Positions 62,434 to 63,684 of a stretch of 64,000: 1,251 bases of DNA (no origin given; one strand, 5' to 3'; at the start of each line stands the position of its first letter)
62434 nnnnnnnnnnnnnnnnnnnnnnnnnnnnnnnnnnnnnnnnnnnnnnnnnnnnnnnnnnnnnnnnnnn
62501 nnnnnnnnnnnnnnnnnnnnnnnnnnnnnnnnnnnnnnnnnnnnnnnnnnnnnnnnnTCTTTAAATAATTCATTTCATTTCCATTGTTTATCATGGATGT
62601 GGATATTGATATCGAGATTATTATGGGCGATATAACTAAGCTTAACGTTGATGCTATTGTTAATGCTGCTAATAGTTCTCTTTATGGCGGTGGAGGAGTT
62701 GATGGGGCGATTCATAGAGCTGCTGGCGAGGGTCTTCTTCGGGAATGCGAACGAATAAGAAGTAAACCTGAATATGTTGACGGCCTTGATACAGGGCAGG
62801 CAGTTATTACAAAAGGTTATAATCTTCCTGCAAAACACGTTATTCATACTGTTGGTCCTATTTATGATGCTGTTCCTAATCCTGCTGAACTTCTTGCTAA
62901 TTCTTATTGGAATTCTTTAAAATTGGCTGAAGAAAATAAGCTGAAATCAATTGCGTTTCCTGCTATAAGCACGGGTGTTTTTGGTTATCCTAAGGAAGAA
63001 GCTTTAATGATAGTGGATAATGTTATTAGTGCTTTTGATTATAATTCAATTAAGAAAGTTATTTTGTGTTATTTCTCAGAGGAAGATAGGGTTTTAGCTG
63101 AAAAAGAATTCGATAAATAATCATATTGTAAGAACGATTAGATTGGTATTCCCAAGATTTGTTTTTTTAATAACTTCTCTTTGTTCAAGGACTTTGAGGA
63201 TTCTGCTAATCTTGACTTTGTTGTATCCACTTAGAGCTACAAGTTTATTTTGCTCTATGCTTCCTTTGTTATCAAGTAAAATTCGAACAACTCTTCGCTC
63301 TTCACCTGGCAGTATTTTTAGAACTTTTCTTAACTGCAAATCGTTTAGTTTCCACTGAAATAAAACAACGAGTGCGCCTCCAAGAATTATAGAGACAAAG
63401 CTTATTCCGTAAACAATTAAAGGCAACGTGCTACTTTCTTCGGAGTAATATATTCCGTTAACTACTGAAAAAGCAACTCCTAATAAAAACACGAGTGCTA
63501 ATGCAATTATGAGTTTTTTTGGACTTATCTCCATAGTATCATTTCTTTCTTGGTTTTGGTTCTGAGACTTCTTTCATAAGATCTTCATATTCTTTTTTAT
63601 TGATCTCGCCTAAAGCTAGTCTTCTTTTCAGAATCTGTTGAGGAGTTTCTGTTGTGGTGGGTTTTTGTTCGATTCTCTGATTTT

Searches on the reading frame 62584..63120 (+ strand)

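Call 79: search_protein_families(library=pfam, max_evalue=0.00001, proteins=[window:62584-63120:+])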
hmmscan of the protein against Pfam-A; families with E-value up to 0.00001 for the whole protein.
window:62584-63120:+ (178 aa): 1 family
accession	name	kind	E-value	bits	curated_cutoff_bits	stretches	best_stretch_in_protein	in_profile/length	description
PF01661.27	Macro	-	7.2e-45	152.2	22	1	26-143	1-117/118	Macro domain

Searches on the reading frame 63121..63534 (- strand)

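Call 79: search_protein_families(library=pfam, max_evalue=0.00001, proteins=[window:63121-63534:-])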
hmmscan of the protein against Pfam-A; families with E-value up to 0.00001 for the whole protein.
window:63121-63534:- (137 aa): 1 family
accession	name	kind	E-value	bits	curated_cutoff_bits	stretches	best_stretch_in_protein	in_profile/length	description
PF24034.1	DUF7343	-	1e-13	51.3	27.6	1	78-135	4-61/62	Domain of unknown function (DUF7343)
